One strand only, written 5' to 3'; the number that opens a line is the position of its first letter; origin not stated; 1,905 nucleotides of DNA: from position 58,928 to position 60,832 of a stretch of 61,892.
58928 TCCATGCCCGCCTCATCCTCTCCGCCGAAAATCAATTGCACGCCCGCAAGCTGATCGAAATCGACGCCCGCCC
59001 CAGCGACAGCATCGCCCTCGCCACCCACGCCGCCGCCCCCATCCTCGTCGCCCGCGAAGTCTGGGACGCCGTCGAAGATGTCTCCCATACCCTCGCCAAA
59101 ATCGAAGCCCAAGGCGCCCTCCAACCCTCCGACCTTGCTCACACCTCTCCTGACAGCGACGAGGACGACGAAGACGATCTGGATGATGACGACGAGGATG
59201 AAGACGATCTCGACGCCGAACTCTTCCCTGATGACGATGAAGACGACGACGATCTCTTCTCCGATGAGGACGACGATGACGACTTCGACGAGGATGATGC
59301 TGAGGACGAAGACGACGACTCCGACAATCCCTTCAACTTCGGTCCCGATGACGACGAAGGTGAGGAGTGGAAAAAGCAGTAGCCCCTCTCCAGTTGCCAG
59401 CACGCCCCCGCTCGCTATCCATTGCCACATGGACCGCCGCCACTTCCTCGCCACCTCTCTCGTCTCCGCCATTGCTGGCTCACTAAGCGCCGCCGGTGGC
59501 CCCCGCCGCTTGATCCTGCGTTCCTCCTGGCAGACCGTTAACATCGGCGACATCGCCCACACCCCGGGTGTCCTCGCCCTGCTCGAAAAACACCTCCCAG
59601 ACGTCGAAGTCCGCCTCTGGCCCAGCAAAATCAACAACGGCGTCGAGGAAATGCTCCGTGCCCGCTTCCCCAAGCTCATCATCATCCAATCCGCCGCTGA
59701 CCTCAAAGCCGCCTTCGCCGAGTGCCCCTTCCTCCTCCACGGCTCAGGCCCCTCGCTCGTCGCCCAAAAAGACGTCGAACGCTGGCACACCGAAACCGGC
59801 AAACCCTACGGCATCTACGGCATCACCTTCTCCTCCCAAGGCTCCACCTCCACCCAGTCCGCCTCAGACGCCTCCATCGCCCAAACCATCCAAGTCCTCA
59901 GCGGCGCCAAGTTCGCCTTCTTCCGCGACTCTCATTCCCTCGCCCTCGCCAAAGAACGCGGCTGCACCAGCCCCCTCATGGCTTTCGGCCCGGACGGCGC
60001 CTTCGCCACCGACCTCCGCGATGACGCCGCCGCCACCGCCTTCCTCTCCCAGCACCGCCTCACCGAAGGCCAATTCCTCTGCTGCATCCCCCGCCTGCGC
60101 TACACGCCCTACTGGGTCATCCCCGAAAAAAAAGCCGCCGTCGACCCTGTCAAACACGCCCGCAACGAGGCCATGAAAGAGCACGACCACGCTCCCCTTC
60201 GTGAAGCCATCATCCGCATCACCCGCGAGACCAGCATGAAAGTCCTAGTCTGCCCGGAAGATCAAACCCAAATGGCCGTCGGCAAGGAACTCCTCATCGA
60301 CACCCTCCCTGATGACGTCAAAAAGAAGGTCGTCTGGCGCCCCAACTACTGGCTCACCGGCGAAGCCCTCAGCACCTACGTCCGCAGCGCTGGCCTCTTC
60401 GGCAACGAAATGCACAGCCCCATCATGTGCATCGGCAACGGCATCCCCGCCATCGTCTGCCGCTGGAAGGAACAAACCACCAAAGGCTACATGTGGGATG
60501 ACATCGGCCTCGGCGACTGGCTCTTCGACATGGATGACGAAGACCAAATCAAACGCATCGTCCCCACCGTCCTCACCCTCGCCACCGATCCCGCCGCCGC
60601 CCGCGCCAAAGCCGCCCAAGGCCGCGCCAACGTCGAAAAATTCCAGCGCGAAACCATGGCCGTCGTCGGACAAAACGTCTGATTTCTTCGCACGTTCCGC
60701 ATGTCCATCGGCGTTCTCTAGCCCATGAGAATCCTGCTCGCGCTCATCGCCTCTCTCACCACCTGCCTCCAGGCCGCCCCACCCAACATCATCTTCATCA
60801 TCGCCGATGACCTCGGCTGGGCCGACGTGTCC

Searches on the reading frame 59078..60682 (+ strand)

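Call 98: search_protein_families(library=pfam, proteins=[window:59078-60682:+], max_evalue=0.0001)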
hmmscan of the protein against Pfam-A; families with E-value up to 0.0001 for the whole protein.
window:59078-60682:+ (534 aa): 1 family
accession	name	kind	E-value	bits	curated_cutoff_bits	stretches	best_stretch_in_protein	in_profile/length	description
PF04230.19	PS_pyruv_trans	-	7.5e-11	42.9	25.3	1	155-464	1-279/280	Polysaccharide pyruvyl transferase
